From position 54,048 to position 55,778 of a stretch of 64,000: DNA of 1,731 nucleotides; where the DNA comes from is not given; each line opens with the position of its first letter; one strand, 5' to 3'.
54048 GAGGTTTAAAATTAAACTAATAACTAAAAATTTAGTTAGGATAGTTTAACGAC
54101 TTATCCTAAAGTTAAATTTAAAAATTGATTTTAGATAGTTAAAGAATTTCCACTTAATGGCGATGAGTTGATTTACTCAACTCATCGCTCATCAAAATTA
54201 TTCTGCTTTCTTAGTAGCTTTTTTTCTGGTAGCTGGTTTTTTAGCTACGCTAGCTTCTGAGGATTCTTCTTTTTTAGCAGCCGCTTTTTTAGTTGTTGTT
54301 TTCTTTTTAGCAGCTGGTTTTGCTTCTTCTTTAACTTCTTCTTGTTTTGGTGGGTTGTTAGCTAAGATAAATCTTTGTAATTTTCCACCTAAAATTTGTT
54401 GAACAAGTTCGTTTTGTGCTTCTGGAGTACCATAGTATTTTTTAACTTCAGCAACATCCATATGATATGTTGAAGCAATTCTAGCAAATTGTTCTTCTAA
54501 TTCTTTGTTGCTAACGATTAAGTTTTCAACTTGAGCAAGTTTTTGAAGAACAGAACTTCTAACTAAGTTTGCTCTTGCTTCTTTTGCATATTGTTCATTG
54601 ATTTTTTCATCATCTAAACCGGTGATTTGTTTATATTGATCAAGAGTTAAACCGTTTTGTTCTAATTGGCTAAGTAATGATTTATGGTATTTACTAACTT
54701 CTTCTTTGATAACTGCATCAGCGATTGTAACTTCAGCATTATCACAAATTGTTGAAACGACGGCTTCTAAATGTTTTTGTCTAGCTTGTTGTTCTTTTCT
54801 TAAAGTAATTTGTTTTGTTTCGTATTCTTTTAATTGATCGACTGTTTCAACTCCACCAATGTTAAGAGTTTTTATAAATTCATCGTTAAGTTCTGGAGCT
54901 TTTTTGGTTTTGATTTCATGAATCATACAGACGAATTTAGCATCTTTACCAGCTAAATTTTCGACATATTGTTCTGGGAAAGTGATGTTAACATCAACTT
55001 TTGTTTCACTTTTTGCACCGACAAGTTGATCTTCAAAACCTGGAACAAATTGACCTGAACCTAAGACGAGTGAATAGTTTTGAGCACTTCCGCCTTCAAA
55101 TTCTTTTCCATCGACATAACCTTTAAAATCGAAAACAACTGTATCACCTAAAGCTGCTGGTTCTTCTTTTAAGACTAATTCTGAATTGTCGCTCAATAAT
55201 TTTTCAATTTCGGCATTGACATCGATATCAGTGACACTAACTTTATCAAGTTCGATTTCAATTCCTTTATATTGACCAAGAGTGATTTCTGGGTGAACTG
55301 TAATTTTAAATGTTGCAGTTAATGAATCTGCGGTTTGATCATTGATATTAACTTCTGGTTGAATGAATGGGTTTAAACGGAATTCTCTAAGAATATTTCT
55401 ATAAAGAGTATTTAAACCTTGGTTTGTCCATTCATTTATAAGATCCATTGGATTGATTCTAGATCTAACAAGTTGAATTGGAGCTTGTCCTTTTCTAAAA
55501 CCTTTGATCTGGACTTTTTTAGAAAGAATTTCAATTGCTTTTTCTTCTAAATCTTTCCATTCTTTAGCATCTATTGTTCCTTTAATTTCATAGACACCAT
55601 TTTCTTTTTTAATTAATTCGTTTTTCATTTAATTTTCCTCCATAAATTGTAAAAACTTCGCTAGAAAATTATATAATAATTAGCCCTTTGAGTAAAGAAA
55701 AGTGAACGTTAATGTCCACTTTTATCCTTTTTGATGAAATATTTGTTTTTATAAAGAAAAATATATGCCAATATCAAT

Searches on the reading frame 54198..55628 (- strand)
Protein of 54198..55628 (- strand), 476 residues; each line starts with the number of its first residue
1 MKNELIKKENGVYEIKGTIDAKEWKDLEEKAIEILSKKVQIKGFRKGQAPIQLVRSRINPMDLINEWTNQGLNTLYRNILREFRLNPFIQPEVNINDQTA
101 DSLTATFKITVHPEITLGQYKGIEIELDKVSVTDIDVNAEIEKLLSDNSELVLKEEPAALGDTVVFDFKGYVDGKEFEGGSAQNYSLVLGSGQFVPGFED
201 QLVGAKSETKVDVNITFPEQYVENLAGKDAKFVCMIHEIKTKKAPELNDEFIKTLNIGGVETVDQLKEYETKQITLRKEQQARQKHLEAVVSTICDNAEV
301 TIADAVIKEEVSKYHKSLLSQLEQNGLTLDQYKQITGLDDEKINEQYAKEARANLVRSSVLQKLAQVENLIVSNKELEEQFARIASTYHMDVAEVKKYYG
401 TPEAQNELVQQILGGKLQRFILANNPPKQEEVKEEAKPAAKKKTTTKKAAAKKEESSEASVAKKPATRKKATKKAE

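Call 73: search_protein_families(library=pfam, proteins=[window:54198-55628:-], max_evalue=0.00001)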
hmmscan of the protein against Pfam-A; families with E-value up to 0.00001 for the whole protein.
window:54198-55628:- (476 aa): 3 families
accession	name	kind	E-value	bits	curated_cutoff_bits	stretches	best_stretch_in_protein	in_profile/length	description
PF05697.18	Trigger_N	-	2.3e-30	106.2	22.2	1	1-144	1-144/144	Bacterial trigger factor protein (TF)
PF05698.19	Trigger_C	-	1.5e-26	93.9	22.7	1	262-422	1-161/162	Bacterial trigger factor protein (TF) C-terminus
PF00254.34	FKBP_C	-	7.8e-15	55.4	21.1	1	156-227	3-78/94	FKBP-type peptidyl-prolyl cis-trans isomerase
